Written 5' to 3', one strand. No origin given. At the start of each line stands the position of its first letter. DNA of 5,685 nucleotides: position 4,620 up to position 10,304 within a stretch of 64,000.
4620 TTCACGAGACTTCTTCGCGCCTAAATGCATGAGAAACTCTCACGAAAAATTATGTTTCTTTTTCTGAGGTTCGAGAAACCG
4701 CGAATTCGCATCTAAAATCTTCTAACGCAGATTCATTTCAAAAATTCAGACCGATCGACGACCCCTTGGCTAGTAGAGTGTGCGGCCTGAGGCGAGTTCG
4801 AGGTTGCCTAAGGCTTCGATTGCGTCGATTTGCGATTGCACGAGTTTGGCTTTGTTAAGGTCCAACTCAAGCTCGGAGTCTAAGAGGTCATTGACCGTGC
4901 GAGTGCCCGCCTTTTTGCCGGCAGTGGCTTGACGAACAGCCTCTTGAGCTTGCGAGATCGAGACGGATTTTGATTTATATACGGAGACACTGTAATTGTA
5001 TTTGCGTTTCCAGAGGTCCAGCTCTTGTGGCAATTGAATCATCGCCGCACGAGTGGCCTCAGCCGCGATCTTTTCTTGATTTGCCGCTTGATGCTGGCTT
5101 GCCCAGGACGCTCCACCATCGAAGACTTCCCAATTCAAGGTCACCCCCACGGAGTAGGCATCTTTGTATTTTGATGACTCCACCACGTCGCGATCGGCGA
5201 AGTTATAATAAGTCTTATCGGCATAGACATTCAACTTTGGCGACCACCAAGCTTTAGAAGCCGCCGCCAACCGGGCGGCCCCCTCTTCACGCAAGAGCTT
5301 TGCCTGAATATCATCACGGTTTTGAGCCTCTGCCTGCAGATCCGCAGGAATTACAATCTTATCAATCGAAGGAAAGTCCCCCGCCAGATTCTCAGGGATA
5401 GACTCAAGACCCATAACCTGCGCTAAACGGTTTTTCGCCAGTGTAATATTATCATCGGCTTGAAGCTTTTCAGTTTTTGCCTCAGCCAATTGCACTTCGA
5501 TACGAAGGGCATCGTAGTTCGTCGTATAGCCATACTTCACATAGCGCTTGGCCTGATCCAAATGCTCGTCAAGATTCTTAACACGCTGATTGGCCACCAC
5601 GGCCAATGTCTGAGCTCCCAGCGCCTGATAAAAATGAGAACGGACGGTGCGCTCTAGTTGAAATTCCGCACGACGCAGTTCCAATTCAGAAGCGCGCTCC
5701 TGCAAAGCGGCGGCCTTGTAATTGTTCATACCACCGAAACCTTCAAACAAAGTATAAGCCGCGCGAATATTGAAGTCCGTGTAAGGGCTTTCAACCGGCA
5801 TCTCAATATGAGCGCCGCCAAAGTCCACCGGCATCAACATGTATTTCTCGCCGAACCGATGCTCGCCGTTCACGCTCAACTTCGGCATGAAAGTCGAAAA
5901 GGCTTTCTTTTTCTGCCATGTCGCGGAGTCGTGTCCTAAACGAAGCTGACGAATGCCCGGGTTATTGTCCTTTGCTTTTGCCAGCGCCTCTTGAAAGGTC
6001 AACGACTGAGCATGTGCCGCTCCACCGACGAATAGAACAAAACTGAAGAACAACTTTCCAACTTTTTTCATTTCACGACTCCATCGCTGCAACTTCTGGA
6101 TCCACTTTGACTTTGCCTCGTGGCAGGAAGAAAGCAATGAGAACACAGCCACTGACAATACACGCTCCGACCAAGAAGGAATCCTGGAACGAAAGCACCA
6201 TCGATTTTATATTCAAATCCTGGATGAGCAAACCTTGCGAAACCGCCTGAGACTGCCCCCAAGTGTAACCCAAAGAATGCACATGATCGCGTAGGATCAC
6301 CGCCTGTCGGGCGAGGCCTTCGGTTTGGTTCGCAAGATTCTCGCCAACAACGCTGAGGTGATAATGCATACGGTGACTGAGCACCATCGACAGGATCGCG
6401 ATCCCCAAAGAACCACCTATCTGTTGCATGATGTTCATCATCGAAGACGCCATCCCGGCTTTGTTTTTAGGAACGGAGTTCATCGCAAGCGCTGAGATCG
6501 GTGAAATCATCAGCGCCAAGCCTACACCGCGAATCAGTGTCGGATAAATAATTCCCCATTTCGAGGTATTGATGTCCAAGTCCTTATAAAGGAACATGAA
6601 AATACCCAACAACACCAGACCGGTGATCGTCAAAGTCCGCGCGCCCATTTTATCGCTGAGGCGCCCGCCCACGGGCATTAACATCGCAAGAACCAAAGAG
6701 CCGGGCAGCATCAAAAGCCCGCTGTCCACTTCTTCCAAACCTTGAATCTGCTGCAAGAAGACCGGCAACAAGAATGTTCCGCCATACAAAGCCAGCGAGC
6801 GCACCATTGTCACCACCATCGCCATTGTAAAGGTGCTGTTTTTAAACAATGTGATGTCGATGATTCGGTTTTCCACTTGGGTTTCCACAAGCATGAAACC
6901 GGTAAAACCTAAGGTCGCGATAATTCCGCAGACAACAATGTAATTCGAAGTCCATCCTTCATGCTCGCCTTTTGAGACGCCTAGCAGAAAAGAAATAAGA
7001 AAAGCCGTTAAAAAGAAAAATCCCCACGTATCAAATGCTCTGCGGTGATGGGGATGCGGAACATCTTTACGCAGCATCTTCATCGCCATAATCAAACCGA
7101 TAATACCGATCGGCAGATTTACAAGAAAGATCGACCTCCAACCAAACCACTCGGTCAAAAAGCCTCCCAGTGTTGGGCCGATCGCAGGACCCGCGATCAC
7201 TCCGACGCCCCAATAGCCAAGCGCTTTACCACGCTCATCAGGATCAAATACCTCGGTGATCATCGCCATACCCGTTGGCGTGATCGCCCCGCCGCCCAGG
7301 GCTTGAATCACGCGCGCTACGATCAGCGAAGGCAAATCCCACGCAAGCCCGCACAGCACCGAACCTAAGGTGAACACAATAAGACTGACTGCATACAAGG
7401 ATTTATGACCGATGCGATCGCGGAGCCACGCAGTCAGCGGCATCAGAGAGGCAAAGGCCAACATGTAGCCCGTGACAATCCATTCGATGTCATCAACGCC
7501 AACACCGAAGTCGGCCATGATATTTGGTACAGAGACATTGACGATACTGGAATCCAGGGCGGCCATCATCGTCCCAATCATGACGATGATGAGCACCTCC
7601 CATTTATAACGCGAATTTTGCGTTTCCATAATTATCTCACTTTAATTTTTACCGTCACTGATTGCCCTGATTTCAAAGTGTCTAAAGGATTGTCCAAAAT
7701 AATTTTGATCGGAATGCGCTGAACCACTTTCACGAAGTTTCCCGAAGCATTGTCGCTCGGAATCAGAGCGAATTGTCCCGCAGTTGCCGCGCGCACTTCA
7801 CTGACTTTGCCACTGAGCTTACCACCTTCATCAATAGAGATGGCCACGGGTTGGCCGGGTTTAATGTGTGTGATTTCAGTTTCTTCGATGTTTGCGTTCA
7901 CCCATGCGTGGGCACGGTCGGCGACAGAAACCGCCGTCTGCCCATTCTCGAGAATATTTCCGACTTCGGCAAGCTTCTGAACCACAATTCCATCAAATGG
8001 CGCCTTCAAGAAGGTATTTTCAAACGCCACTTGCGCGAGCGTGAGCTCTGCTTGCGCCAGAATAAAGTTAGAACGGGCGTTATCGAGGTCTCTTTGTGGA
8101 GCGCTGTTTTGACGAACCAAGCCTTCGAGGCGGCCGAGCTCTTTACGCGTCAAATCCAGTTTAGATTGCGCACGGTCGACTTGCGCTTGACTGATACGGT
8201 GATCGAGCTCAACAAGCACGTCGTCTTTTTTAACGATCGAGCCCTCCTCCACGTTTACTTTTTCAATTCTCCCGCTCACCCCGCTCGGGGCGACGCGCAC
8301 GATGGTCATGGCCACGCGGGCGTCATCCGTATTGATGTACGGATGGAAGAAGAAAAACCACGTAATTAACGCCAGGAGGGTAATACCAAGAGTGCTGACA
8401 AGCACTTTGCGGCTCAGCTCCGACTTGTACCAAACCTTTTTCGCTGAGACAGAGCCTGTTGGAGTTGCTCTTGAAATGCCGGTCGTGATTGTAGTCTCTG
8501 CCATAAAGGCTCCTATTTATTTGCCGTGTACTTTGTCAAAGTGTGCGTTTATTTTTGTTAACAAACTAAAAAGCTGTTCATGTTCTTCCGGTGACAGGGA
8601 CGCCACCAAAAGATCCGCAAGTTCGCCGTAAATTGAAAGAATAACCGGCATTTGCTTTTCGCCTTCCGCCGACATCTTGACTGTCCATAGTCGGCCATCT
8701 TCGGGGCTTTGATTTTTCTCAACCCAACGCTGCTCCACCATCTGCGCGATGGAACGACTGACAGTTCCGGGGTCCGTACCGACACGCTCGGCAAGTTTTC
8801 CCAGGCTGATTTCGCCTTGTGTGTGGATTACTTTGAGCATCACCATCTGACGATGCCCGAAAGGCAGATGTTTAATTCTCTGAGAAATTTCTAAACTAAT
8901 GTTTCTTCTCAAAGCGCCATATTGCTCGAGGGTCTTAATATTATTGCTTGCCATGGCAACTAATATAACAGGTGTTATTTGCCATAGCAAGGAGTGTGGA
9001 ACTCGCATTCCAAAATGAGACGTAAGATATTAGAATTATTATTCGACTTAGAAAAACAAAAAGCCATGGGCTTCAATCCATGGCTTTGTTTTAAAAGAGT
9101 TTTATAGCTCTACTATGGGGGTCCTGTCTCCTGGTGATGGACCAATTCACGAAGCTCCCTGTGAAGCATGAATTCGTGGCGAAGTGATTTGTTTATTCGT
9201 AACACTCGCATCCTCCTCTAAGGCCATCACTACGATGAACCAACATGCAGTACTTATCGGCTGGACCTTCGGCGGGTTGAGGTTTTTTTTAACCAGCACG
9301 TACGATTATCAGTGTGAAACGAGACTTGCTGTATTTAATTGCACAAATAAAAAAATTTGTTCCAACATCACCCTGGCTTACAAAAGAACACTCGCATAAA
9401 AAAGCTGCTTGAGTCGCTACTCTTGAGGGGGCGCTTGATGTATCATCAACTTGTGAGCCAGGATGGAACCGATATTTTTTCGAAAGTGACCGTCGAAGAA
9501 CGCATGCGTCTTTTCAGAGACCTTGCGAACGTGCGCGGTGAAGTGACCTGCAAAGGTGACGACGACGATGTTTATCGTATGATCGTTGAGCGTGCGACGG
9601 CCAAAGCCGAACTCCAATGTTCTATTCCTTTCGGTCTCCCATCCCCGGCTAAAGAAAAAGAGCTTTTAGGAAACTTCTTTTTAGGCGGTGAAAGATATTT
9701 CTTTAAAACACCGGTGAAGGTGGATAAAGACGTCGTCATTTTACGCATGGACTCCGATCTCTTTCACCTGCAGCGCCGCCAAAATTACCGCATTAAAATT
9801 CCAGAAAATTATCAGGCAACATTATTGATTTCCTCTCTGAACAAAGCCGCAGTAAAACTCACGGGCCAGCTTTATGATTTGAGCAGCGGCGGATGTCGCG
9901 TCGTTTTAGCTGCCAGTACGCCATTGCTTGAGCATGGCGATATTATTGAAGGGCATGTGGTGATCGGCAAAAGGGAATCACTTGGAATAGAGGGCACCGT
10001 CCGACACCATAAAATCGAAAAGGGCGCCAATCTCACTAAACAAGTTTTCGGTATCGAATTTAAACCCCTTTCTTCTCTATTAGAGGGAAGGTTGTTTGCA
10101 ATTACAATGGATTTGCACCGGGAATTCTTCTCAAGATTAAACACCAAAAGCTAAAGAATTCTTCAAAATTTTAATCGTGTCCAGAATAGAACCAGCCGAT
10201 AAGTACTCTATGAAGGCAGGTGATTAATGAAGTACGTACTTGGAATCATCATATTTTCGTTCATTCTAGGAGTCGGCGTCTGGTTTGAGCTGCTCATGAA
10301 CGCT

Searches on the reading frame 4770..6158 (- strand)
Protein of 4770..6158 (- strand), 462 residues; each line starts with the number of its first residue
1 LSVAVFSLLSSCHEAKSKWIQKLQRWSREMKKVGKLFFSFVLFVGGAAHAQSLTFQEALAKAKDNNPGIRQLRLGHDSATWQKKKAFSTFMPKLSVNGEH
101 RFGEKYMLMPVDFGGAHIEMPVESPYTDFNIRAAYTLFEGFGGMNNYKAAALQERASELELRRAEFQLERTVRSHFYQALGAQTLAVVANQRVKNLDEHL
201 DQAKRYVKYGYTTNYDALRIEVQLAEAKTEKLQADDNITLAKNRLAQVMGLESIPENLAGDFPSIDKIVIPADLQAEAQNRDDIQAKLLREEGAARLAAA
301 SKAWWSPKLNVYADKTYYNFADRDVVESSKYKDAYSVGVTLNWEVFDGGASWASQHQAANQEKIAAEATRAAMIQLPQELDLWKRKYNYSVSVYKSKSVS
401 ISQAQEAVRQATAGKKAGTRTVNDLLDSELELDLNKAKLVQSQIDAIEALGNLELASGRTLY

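Call 102: search_protein_families(library=pfam, proteins=[window:4770-6158:-], max_evalue=0.00001)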
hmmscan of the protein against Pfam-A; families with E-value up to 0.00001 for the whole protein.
window:4770-6158:- (462 aa): 1 family
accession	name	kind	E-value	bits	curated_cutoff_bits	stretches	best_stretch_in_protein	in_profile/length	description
PF02321.23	OEP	-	9.7e-47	159.6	22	2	55-250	1-187/187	Outer membrane efflux protein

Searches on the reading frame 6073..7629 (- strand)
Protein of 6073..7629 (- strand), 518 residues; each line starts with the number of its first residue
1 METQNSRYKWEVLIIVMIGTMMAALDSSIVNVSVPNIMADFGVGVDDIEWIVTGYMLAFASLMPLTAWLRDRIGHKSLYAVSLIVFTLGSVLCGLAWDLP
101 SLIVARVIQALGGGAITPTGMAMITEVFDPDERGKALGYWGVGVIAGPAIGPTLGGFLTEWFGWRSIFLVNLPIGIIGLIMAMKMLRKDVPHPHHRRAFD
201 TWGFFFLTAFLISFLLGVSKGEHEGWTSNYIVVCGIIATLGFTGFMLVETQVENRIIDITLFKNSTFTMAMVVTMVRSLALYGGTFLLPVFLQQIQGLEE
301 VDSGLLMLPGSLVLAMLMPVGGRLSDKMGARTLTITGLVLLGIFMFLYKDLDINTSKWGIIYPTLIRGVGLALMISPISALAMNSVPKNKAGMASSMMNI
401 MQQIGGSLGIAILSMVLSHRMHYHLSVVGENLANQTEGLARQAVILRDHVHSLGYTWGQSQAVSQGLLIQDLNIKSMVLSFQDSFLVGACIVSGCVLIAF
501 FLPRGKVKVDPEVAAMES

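Call 102: search_protein_families(library=pfam, proteins=[window:6073-7629:-], max_evalue=0.00001)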
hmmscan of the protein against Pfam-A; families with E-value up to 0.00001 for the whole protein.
window:6073-7629:- (518 aa): 4 families
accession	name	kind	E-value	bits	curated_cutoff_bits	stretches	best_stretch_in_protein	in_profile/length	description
PF07690.21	MFS_1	-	3.8e-68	230.4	33.4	1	16-409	1-346/347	Major Facilitator Superfamily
PF13347.12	MFS_2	-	1e-09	38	27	1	13-159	226-381/427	MFS/sugar transport protein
PF00083.30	Sugar_tr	-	4.1e-06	26.4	22.3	1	65-183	65-189/452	Sugar (and other) transporter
PF05977.19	MFS_3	-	6.6e-06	25.3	27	0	91-192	96-195/524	Transmembrane secretion effector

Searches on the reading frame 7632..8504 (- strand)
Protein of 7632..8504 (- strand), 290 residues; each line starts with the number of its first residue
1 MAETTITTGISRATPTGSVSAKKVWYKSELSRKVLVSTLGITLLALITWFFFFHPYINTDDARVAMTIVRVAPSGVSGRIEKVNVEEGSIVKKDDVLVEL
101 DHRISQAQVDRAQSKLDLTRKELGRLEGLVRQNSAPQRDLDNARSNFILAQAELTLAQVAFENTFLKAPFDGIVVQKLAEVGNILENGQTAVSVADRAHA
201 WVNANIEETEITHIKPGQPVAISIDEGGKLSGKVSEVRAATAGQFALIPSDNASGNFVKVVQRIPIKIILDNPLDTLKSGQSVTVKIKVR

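Call 102: search_protein_families(library=pfam, proteins=[window:7632-8504:-], max_evalue=0.00001)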
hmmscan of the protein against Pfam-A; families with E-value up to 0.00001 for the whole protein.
window:7632-8504:- (290 aa): 3 families
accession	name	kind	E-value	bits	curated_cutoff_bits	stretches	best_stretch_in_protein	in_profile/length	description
PF16576.10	HlyD_D23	-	1.6e-16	60.6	30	1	73-237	23-184/214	Barrel-sandwich domain of CusB or HlyD membrane-fusion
PF13437.12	HlyD_3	-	5.2e-16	59.8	22.2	1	166-241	2-80/106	HlyD family secretion protein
PF13533.13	Biotin_lipoyl_2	-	1.2e-09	38.2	29.8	1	74-101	5-32/32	Biotin-lipoyl like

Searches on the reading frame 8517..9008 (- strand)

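Call 102: search_protein_families(library=pfam, proteins=[window:8517-9008:-], max_evalue=0.00001)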
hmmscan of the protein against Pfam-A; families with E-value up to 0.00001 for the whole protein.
window:8517-9008:- (163 aa): 5 families
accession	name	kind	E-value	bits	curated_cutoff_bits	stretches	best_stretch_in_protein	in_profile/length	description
PF01047.28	MarR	-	9.6e-15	54.7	24.6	1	53-106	4-57/59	MarR family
PF12802.13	MarR_2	-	3.5e-10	40.3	27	1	54-106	7-60/61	MarR family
PF13463.12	HTH_27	-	1.5e-08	35.2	22.2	1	55-116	6-68/68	Winged helix DNA-binding domain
PF25212.1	HVO_A0114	-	3.3e-06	27.2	27.6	0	53-102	23-72/84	HVO_A0114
PF09339.16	HTH_IclR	-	8.2e-06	25.9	22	0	62-99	14-51/52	IclR helix-turn-helix domain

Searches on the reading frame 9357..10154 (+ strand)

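Call 102: search_protein_families(library=pfam, proteins=[window:9357-10154:+], max_evalue=0.00001)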
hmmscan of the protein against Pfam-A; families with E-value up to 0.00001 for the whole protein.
window:9357-10154:+ (265 aa): 1 family
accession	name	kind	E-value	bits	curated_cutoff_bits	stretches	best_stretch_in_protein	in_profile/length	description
PF07238.19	PilZ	-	3.2e-11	43.9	22.5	1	139-247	1-97/102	PilZ domain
